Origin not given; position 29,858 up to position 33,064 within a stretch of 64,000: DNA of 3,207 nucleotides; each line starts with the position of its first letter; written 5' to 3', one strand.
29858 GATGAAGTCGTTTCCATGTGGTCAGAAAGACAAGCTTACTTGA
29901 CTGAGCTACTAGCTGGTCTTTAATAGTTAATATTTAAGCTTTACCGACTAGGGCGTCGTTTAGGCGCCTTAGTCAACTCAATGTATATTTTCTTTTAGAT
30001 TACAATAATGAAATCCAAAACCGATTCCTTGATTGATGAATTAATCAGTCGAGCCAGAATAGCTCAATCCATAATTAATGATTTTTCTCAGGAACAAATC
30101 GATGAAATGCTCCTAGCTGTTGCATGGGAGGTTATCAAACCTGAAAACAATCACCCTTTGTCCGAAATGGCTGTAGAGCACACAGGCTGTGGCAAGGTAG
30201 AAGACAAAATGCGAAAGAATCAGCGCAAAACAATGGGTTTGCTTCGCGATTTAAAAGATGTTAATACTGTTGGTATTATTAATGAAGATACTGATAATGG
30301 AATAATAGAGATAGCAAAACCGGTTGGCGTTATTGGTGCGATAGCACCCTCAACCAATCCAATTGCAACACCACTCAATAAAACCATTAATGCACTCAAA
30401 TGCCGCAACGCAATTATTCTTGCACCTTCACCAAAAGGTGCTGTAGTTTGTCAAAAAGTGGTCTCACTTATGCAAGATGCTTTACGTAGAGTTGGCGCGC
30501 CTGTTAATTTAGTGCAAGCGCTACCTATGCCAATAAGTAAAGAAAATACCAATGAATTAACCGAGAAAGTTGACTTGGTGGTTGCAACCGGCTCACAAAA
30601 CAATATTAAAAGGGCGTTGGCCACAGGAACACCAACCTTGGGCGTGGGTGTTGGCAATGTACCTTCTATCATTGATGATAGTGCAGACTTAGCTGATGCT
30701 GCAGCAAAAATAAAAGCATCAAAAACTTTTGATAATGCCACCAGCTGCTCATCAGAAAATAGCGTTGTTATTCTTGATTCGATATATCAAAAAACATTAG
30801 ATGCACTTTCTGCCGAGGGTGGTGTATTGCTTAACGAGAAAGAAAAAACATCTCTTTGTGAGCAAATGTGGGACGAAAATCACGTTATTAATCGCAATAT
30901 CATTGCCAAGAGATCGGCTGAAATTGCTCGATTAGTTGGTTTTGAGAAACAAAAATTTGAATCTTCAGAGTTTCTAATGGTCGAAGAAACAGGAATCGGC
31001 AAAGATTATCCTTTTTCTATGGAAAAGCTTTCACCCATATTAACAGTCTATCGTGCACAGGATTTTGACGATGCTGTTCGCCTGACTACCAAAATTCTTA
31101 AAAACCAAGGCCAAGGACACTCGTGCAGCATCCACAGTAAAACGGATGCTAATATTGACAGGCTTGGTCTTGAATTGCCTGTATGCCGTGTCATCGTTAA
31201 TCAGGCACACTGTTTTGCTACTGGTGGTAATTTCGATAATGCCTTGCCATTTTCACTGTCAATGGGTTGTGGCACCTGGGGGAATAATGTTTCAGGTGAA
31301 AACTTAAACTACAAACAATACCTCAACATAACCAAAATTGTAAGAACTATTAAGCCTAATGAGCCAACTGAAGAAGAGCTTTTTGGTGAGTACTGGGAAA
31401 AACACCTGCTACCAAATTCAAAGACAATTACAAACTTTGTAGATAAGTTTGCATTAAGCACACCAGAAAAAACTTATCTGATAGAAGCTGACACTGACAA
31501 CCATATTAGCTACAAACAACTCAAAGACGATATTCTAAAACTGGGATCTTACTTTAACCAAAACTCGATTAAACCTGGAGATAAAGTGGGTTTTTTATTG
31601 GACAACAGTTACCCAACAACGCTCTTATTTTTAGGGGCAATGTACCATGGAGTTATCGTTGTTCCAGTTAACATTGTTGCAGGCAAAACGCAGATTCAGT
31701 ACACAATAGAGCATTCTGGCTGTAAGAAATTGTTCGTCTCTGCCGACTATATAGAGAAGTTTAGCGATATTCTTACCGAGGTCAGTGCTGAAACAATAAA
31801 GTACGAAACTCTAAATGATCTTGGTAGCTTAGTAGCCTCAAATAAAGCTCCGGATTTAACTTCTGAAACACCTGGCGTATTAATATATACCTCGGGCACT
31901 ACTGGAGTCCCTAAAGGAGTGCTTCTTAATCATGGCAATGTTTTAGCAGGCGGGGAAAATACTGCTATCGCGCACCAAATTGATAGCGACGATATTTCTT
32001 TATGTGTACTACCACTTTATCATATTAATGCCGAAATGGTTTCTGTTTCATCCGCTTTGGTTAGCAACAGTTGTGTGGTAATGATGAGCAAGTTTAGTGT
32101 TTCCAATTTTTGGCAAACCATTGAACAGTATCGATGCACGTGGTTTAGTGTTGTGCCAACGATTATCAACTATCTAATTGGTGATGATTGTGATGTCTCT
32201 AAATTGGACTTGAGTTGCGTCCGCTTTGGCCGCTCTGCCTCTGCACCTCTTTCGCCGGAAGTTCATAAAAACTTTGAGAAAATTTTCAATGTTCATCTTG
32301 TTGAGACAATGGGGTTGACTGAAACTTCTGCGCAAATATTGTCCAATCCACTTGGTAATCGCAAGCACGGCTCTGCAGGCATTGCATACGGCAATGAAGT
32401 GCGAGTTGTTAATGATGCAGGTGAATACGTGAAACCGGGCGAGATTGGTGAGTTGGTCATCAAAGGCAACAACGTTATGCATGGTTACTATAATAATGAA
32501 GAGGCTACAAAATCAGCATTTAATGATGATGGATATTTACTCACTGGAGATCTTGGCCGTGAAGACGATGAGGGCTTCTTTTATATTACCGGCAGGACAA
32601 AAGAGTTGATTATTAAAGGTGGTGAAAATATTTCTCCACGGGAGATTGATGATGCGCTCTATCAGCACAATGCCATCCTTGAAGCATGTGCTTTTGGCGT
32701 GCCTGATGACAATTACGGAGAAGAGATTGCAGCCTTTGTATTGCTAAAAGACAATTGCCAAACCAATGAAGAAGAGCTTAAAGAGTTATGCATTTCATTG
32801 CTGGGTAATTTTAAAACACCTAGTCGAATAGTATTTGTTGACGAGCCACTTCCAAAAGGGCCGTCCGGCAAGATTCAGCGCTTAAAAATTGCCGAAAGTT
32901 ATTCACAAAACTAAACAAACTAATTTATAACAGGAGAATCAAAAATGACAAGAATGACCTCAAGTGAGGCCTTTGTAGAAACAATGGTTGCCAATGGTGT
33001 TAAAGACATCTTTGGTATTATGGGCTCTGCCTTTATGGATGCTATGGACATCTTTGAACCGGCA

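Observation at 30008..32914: Single 968-aa polypeptide fusing an acylating aldehyde dehydrogenase to an AMP-forming CoA ligase: a SauS-SauT fusion for a sulfoacetate-type pathway?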

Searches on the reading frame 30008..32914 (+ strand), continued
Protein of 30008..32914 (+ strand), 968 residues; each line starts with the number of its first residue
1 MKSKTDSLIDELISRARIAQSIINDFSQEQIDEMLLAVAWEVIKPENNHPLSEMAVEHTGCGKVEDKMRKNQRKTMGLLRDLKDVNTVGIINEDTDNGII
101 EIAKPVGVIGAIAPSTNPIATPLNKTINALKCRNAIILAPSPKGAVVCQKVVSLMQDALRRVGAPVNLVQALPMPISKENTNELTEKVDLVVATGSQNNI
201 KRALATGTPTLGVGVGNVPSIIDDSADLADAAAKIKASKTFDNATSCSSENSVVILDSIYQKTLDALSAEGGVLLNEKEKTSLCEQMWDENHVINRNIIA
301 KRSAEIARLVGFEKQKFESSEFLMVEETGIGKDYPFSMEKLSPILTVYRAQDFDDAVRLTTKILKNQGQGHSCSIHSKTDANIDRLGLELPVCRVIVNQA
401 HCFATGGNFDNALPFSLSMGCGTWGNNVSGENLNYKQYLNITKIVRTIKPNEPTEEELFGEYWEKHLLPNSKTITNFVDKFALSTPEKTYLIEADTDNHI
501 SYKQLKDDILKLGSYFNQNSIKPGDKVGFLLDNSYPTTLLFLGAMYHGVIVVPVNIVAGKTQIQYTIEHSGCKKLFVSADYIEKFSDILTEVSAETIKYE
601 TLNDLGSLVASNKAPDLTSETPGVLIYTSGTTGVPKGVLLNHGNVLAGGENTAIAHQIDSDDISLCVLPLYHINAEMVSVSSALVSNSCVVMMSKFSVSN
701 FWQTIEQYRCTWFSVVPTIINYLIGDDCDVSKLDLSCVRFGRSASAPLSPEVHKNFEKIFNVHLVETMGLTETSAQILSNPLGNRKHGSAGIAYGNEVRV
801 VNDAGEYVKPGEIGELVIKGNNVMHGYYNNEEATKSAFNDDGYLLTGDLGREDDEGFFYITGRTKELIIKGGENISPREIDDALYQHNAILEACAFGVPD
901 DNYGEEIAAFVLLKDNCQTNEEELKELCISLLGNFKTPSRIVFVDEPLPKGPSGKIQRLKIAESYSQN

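Call 48: find_encoding_contigs(protein=P0272, flank=8000, max_places=2)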
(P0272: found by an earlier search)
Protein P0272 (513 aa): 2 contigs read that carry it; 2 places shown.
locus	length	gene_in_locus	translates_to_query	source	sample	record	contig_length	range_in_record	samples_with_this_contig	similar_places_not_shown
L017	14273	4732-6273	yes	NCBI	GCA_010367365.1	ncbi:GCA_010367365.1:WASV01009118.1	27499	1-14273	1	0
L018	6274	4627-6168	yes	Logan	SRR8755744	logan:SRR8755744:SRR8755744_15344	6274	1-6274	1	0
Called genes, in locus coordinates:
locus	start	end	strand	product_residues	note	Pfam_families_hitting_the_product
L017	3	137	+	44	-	?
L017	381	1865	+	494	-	PF01970:TctA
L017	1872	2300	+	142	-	PF07331:TctB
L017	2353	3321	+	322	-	PF03401:TctC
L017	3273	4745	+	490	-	PF00171:Aldedh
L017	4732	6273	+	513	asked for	PF00501:AMP-binding, PF13193:AMP-binding_C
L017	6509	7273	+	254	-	PF01209:Ubie_methyltran, PF13489:Methyltransf_23, PF13847:Methyltransf_31, PF08241:Methyltransf_11, PF08242:Methyltransf_12, PF13649:Methyltransf_25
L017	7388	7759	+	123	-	PF01641:SelR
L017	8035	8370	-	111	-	-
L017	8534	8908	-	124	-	PF07603:Lcl_C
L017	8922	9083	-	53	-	-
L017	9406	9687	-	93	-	-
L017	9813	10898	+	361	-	PF08245:Mur_ligase_M, PF02875:Mur_ligase_C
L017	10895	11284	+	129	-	PF13279:4HBT_2, PF03061:4HBT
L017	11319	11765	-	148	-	PF09424:YqeY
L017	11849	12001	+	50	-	-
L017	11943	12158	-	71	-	PF01165:Ribosomal_S21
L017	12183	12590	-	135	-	PF01196:Ribosomal_L17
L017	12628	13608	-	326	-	PF01193:RNA_pol_L, PF01000:RNA_pol_A_bac, PF03118:RNA_pol_A_CTD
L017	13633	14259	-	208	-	PF00163:Ribosomal_S4, PF01479:S4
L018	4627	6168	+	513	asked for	PF00501:AMP-binding, PF13193:AMP-binding_C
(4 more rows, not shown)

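Call 49: find_encoding_contigs(protein=P0121, flank=10000, max_places=1)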
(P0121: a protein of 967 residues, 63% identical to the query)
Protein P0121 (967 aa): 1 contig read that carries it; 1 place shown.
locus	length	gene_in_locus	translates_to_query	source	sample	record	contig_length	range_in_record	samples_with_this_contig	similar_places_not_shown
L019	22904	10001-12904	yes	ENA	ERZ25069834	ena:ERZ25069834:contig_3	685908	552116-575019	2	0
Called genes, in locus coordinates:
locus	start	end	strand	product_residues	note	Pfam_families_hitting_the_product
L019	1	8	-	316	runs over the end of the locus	PF13393:tRNA-synt_His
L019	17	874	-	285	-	PF01145:Band_7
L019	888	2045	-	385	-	PF12221:HflK_N, PF01145:Band_7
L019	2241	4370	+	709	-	PF04453:LptD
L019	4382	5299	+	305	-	PF09312:SurA_N (faint), PF13616:Rotamase_3, PF00639:Rotamase, PF13145:Rotamase_2 (weak)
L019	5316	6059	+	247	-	PF08032:SpoU_sub_bind, PF00588:SpoU_methylase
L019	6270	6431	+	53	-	-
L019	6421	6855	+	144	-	PF01970:TctA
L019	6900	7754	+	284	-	PF01970:TctA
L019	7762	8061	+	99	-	PF07331:TctB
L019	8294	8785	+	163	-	-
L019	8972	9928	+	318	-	PF03401:TctC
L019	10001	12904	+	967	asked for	PF00171:Aldedh, PF00501:AMP-binding, PF13193:AMP-binding_C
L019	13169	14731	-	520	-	-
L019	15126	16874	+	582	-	PF02776:TPP_enzyme_N, PF00205:TPP_enzyme_M, PF02775:TPP_enzyme_C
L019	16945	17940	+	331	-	PF01515:PTA_PTB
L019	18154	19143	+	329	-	PF04069:OpuAC (weak), PF13379:NMT1_2, PF09084:NMT1, PF12974:Phosphonate-bd (weak)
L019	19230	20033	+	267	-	PF00005:ABC_tran, PF13304:AAA_21 (faint)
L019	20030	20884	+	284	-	PF00528:BPD_transp_1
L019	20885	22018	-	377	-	PF01274:MS_TIM-barrel, PF20659:MS_C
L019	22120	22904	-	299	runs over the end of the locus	PF20658:MSG_insertion (weak)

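Call 72: predict_structure(alignment_id=A1)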
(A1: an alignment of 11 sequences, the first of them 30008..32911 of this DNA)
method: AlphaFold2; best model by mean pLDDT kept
length: 968 residues; sequences in the alignment: 11
mean_pLDDT: 60.1   pTM: 0.43
mean pLDDT of the five models: 60.1, 54.5, 53.1, 52.1, 48.7
residues with pLDDT >= 90: 71; 70-90: 317; 50-70: 201; < 50: 379
segments of 3 or more residues with pLDDT < 50: 1-5, 84-105, 195-197, 210-217, 240-248, 291-293, 331-337, 368-371, 390-460, 465-468, 473-475, 627-641, 643-686, 711-801, 803-806, 808-875, 900-905, 951-954, 966-968
pLDDT, mean of each block of 10 residues (from residue 1): 58 88 80 87 91 84 70 65 45 33 56 72 77 81 84 96 93 82 76 53 56 50 86 69 43 88 93 87 69 53 77 83 77 45 76 86 57 67 58 29 19 22 24 26 28 39 48 53 63 73 78 85 82 69 72 64 71 80 82 80 70 58 49 37 39 35 43 40 51 58 61 46 46 44 37 47 36 41 33 37 46 40 28 27 28 31 33 53 86 72 60 88 90 76 80 54 53
secondary structure, 60 per line:
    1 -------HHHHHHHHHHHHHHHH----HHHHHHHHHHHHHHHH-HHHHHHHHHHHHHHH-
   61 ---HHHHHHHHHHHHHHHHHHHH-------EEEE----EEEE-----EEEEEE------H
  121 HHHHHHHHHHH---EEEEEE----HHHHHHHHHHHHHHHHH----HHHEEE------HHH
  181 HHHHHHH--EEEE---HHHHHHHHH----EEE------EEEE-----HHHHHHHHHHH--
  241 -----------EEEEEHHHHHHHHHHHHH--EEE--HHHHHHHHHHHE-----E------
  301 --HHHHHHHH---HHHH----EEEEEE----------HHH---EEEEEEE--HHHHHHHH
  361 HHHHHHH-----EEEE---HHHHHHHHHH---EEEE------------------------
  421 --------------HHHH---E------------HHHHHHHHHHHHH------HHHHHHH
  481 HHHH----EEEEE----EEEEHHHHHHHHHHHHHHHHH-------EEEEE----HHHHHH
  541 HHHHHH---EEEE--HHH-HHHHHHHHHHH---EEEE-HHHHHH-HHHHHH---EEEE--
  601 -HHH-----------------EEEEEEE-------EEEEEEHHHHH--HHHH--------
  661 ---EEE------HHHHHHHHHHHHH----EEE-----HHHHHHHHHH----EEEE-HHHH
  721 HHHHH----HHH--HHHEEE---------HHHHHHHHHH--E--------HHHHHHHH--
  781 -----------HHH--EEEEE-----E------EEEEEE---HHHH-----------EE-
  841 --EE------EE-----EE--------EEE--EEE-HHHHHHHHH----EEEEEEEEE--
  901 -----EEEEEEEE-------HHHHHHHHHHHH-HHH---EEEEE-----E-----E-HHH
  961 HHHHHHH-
elements in order (helices of 4 or more, strands of 3 or more residues): H8-23 H28-43 H45-59 H64-83 E91-94 E99-102 E108-113 H120-131 E135-140 H145-161 E169-171 H178-187 E190-193 H197-205 E210-212 E219-222 H228-238 E252-256 H257-269 E272-274 H277-287 H303-310 H314-317 E322-327 E344-350 H353-367 E373-376 H380-389 E393-396 H435-438 H455-467 H474-484 E489-493 E498-501 H502-518 E526-530 H535-546 E550-553 H560-570 E574-577 H579-584 H586-591 E595-598 E622-628 E636-641 H642-646 H649-652 E664-666 H673-685 E690-692 H698-707 E712-715 H717-725 E738-740 H750-759 H771-778 E797-801 E814-819 H823-826 E868-870 E873-875 H877-885 E890-898 E906-913 H921-932 E940-944 H958-967

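Call 73: find_homologous_proteins(query=L013:9398-11014:+, max_evalue=1e-50)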
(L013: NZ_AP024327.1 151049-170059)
Query L013:9398-11014:+ (539 aa): 7603 proteins with E <= 1e-50 among 8000 candidates; the best 120 are listed.
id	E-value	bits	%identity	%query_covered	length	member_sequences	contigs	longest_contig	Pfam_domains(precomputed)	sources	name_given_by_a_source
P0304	0.0e+0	1198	98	100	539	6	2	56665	PF00501.35,PF13193.13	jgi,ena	-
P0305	0.0e+0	1067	90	100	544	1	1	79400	PF00501.35,PF13193.13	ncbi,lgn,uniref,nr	ncbi:long-chain-fatty-acid--CoA ligase [Caballeronia calidae]|uniref:Long-chain-fatty-acid--CoA liga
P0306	0.0e+0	1058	88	100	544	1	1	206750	PF00501.35,PF13193.13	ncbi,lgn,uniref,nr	ncbi:AMP-binding protein [Caballeronia sp. J97]|uniref:AMP-binding protein n=1 Tax=Caballeronia sp. 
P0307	0.0e+0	1051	88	100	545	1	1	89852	PF00501.35,PF13193.13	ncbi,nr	ncbi:long-chain fatty acid--CoA ligase [Caballeronia megalochromosomata]|nr:long-chain fatty acid--C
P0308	0.0e+0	1041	87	100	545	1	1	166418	PF00501.35,PF13193.13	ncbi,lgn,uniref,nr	ncbi:long-chain-fatty-acid--CoA ligase [Caballeronia novacaledonica]|uniref:Long-chain-fatty-acid--C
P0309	0.0e+0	1040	87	100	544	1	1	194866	PF00501.35,PF13193.13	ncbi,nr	ncbi:long-chain fatty acid--CoA ligase [Caballeronia jiangsuensis]|nr:long-chain fatty acid--CoA lig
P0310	0.0e+0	1038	87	100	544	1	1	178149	PF00501.35,PF13193.13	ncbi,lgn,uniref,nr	ncbi:AMP-binding protein [Caballeronia novacaledonica]|uniref:AMP-binding protein n=1 Tax=Caballeron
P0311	0.0e+0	1035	87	100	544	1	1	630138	PF00501.35,PF13193.13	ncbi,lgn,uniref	ncbi:AMP-binding protein [Caballeronia sp. S22]|uniref:AMP-binding protein n=1 Tax=Caballeronia sp. 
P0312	0.0e+0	1035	87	100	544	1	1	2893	PF00501.35,PF13193.13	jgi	jgi:acyl-CoA synthetase (AMP-forming)/AMP-acid ligase II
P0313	0.0e+0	1035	87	100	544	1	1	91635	PF00501.35,PF13193.13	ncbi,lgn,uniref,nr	ncbi:AMP-binding protein [Caballeronia novacaledonica]|uniref:AMP-binding protein n=1 Tax=Caballeron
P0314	0.0e+0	1035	87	100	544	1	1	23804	PF00501.35,PF13193.13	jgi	-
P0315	0.0e+0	1033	87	100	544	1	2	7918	PF00501.35,PF13193.13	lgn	-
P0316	0.0e+0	1033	87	100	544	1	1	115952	PF00501.35,PF13193.13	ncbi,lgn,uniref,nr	ncbi:AMP-binding protein [Caballeronia novacaledonica]|uniref:AMP-binding protein n=1 Tax=Caballeron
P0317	0.0e+0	1030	86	100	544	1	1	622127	PF00501.35,PF13193.13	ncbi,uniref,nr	ncbi:AMP-binding protein [Caballeronia sp. EK]|uniref:AMP-binding protein n=1 Tax=Caballeronia sp. E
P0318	0.0e+0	1030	86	100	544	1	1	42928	PF00501.35,PF13193.13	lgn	-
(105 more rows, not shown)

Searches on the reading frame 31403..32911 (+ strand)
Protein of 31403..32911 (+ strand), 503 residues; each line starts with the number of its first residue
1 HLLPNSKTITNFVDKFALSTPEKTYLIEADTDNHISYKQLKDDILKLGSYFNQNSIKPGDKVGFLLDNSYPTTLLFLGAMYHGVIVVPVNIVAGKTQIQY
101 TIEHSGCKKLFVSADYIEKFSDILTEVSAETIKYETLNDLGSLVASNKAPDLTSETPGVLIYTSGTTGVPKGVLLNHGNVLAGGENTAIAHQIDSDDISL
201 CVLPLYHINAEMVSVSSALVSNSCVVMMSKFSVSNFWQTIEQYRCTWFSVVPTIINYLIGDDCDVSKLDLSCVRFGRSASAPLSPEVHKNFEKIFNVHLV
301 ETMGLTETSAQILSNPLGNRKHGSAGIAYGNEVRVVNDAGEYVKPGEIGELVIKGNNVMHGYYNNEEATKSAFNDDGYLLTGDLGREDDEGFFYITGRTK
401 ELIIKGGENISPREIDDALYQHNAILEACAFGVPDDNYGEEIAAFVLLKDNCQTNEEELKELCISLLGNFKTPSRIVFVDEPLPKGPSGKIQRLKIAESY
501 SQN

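Call 40: search_dna_similar(query=window:31403-32911:+, collection=plasmids, mode=protein, max_evalue=1e-40, max_rows=40)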
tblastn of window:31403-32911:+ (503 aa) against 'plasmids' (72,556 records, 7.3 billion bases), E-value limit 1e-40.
Records with a match: 1339; places in all: 1957; records where one place covers at least 80% of the query: 1320.
Best place of each record, by identity: <60% 1339.
By first word of the organism name: Sinorhizobium 153; Rhizobium 137; Pseudosulfitobacter 124; Rhodococcus 86; Streptomyces 56; Azospirillum 46; Klebsiella 46; Paracoccus 43; Sphingobium 27; Burkholderia 24; and 174 more.
By predicted mobility (MOB-suite, as given by PLSDB): non-mobilizable 831; conjugative 300; mobilizable 208.
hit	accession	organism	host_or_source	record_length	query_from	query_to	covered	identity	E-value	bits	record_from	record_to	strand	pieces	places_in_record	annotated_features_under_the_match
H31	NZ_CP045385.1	Ruegeria sp. THAF33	pure culture,Surface of a polyethylene ...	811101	4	503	99%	42.4%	1e-118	390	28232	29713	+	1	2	AMP-binding protein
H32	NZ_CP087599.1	Paracoccus sp. MA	cell culture,soil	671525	4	498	98%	42.1%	1e-122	402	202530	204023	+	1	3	AMP-binding protein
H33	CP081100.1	Rhodobacteraceae bacterium M382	-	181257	4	496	98%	42.1%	4e-112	372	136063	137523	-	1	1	AMP-binding protein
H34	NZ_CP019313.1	Tateyamaria omphalii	Single cell,seawater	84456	4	498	98%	41.6%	2e-108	361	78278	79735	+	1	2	AMP-binding protein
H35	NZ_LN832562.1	Paracoccus aminovorans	-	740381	4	498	98%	41.6%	3e-118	389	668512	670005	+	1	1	AMP-binding protein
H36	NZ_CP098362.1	Paracoccus sp. TOH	cell cuture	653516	4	498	98%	41.6%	8e-118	388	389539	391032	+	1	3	AMP-binding protein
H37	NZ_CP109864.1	Paracoccus aminovorans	bacteria,human fecal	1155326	4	498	98%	41.6%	1e-117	388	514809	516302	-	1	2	record has no annotation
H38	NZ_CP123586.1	Alisedimentitalea scapharcae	Anadara broughtonii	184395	4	496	98%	41.6%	5e-111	369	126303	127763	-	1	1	AMP-binding protein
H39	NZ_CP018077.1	Sulfitobacter alexandrii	Alexandrium minutum,cell culture,cell ...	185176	4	493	97%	41.0%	1e-116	385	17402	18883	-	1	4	AMP-binding protein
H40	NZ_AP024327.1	Caballeronia sp. NK8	-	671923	5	499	98%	39.3%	6e-123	403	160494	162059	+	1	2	AMP-binding protein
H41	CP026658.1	Deltaproteobacteria bacterium Smac51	cockroach,pure culture,hindgut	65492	11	493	96%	40.2%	5e-113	375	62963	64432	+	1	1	long-chain fatty acid--CoA ligase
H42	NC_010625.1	Paraburkholderia phymatum STM815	-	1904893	8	496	97%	38.9%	6e-119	392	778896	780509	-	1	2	record has no annotation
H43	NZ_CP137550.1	Streptomyces sp. N50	Selaginella tamariscina,cell ...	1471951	5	493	97%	34.1%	3e-76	268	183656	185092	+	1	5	record has no annotation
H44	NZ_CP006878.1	Rhizobium gallicum bv. gallicum R602sp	Phaseolus vulgaris,whole ...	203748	21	499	95%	34.3%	3e-64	233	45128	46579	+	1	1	class I adenylate-forming enzyme family protein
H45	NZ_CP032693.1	Rhizobium sp. CCGE532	Phaseolus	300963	21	499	95%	34.1%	1e-63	231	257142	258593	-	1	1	class I adenylate-forming enzyme family protein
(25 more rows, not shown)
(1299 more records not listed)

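Call 44: get_annotated_region(hit=H41, flank=8000)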
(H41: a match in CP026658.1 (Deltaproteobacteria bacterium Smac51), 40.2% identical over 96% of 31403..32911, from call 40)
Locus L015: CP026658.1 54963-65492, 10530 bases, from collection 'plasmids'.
description: Deltaproteobacteria bacterium Smac51 plasmid p_unnamed1, complete sequence
organism: Deltaproteobacteria bacterium Smac51 (NCBI taxid 2946587)
taxonomy: Bacteria; ; Deltaproteobacteria; ; ; ; Deltaproteobacteria bacterium Smac51
host: -; source: cockroach,pure culture,hindgut; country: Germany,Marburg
typing (MOB-suite, as given by PLSDB): non-mobilizable
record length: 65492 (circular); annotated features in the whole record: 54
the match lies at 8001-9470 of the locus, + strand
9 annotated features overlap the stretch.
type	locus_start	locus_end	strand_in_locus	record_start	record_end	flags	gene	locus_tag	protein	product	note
CDS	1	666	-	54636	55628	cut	-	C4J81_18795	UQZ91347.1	glycosyl transferase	-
CDS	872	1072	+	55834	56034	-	-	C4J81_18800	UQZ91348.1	hypothetical protein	-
CDS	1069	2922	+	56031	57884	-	-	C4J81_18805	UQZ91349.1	hypothetical protein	-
CDS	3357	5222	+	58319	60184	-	-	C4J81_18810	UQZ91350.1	hypothetical protein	-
CDS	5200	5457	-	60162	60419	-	-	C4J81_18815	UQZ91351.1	hypothetical protein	-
CDS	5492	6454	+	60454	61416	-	-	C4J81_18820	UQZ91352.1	aliphatic sulfonate ABC transporter substrate-binding protein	-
CDS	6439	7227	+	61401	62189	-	-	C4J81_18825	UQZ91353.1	ABC transporter permease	-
CDS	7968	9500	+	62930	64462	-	-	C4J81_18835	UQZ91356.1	long-chain fatty acid--CoA ligase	-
CDS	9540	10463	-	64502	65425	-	-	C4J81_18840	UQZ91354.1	hypothetical protein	-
